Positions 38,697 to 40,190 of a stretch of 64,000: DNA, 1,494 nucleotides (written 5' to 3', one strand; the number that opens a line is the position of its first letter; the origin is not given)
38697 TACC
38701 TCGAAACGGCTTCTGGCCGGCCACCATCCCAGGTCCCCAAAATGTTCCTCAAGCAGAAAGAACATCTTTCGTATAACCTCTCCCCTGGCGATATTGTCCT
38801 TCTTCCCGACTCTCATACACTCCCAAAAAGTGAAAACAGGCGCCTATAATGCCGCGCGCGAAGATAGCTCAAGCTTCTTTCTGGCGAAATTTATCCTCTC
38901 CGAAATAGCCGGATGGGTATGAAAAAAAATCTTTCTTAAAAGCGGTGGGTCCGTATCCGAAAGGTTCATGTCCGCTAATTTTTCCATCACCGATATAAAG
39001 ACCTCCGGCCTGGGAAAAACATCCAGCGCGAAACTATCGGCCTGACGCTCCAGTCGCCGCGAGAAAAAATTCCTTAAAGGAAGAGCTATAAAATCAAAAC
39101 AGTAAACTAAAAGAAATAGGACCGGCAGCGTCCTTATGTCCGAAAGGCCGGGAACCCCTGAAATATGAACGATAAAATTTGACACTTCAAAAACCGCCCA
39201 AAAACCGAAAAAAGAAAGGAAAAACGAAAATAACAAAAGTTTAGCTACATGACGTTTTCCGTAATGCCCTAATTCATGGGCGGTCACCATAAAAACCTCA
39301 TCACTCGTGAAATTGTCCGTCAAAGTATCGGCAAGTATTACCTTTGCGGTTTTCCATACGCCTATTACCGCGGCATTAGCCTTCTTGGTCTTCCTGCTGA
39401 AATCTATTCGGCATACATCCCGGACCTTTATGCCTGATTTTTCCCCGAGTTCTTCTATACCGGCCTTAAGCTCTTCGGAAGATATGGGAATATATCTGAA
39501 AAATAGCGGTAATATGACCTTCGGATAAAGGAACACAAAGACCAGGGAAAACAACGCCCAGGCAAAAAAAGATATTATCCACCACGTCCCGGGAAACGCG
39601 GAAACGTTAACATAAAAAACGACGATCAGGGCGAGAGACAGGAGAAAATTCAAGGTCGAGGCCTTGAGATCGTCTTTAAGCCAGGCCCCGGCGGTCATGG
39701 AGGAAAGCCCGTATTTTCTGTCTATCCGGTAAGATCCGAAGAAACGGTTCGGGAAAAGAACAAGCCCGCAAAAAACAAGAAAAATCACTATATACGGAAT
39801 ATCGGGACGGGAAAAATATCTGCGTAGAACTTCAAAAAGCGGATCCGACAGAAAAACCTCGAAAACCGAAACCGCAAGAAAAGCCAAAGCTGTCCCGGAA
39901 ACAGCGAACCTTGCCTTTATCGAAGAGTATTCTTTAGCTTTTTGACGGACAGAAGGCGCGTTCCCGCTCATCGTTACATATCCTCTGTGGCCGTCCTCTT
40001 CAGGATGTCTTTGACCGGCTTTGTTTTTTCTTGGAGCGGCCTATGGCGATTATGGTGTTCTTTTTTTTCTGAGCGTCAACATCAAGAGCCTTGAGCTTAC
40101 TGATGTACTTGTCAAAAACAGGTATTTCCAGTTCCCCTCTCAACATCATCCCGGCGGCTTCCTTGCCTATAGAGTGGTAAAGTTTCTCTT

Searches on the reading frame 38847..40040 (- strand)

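Call 43: search_protein_families(library=pfam, proteins=[window:38847-40040:-], max_evalue=0.001)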
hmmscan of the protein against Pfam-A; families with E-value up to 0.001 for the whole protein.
window:38847-40040:- (398 aa): 2 families
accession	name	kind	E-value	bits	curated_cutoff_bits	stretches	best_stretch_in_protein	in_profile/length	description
PF01435.24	Peptidase_M48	-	9.2e-25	88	20.3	1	188-388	4-184/186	Peptidase family M48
PF16491.10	Peptidase_M48_N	-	2.1e-17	64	27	1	33-180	25-177/179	CAAX prenyl protease N-terminal, five membrane helices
